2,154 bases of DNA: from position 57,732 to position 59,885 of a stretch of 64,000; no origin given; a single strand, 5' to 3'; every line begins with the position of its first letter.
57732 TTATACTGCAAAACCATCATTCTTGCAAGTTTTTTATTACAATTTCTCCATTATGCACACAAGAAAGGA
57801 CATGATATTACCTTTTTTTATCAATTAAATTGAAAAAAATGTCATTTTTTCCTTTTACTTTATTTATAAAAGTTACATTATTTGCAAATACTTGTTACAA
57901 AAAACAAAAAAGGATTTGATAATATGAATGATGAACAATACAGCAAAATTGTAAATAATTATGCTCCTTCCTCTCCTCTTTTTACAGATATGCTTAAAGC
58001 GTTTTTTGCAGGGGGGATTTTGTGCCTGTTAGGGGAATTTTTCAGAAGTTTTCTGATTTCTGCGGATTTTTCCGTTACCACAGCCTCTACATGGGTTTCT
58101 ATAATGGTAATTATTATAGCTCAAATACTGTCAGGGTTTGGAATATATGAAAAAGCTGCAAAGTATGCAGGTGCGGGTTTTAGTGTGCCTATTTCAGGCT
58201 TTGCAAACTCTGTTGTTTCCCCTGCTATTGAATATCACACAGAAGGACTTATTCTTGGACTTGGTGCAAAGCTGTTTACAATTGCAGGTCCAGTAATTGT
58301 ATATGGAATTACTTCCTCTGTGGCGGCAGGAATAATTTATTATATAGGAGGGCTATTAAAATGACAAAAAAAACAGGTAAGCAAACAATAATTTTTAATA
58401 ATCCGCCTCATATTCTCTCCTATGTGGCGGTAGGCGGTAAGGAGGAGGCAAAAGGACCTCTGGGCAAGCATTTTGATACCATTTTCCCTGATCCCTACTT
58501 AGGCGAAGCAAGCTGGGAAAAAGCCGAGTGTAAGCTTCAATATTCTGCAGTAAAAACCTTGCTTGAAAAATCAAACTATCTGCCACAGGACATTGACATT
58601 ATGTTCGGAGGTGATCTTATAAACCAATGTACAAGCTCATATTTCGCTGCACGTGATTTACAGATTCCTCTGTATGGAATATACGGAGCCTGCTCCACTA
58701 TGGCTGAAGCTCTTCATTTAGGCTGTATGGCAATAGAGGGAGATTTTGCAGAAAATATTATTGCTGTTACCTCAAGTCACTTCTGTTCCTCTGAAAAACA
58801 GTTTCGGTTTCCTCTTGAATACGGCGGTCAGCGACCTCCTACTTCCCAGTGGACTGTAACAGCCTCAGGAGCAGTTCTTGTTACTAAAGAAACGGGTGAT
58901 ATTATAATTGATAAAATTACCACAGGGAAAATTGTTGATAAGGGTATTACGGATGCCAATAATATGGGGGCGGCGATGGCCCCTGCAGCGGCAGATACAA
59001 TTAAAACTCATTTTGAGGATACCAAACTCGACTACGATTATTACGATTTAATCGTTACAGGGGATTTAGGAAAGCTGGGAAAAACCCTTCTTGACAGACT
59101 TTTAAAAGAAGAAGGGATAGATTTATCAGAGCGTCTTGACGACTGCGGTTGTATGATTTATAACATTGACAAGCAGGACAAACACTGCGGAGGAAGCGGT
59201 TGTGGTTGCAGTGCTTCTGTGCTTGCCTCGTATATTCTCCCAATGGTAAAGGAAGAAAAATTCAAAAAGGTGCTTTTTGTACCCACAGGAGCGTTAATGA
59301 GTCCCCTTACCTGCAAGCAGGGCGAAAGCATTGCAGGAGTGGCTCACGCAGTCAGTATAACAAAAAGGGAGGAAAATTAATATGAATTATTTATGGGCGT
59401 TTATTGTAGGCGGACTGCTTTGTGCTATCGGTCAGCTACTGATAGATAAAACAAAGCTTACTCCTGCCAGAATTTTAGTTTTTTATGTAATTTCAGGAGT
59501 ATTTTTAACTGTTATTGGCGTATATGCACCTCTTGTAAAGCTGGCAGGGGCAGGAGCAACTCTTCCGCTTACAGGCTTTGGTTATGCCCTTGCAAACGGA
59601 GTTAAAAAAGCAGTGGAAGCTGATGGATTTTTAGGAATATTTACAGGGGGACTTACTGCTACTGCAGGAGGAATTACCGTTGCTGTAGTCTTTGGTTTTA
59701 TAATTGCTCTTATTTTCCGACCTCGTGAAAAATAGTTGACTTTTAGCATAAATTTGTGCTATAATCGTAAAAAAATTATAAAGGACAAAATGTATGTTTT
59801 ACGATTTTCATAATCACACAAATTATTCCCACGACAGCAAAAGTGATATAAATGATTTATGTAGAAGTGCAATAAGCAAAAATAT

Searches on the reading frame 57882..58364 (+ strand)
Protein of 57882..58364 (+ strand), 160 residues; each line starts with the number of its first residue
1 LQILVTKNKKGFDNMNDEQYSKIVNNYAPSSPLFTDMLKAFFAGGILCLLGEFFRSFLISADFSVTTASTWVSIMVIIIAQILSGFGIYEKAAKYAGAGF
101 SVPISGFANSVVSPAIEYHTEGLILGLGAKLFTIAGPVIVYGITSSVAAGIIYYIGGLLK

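Call 52: search_protein_families(library=ncbifam, proteins=[window:57882-58364:+], max_evalue=0.00001)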
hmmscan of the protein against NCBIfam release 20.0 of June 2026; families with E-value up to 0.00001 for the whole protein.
window:57882-58364:+ (160 aa): 2 families
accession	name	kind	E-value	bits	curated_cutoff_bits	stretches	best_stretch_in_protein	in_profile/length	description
TIGR02838.1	spore_V_AC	equivalog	1e-46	158.2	164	1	18-155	1-139/141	stage V sporulation protein AC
TIGR02839.1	spore_V_AE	equivalog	3.4e-13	49.9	131.1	1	38-153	2-110/114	stage V sporulation protein AE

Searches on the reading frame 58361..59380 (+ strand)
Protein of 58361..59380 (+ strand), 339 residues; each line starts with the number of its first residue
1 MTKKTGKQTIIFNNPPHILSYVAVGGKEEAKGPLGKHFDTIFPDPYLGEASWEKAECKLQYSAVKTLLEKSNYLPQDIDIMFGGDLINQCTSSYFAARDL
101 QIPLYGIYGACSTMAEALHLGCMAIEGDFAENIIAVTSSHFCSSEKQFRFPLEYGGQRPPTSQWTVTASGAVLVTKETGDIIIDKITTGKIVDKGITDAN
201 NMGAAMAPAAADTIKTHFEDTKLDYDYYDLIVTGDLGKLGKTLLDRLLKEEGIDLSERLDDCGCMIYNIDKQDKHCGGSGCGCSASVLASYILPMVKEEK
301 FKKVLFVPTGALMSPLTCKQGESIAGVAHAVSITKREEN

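Call 52: search_protein_families(library=ncbifam, proteins=[window:58361-59380:+], max_evalue=0.00001)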
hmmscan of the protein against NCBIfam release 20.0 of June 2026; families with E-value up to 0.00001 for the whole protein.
window:58361-59380:+ (339 aa): 3 families
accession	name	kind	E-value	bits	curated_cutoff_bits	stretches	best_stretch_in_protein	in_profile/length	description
NF006160.0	PRK08304.1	subfamily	5.5e-148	492.1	402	1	1-335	1-335/337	stage V sporulation protein AD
TIGR02845.1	spore_V_AD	equivalog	4.3e-134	446.4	411.8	1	7-333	1-326/327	stage V sporulation protein AD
NF009069.0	PRK12404.1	subfamily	5.5e-122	406.9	442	1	5-335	3-333/338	stage V sporulation protein AD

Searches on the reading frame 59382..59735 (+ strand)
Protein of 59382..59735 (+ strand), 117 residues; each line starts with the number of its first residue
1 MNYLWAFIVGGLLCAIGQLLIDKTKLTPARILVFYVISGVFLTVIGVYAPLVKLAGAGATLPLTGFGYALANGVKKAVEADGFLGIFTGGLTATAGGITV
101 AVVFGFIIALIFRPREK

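Call 52: search_protein_families(library=ncbifam, proteins=[window:59382-59735:+], max_evalue=0.00001)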
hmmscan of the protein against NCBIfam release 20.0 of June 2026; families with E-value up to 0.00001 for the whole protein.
window:59382-59735:+ (117 aa): 2 families
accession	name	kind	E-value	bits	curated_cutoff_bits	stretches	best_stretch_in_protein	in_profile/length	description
TIGR02839.1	spore_V_AE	equivalog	1.8e-43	147.5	131.1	1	3-115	1-113/114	stage V sporulation protein AE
TIGR02838.1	spore_V_AC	equivalog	5.4e-10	39.2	164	1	2-111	19-136/141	stage V sporulation protein AC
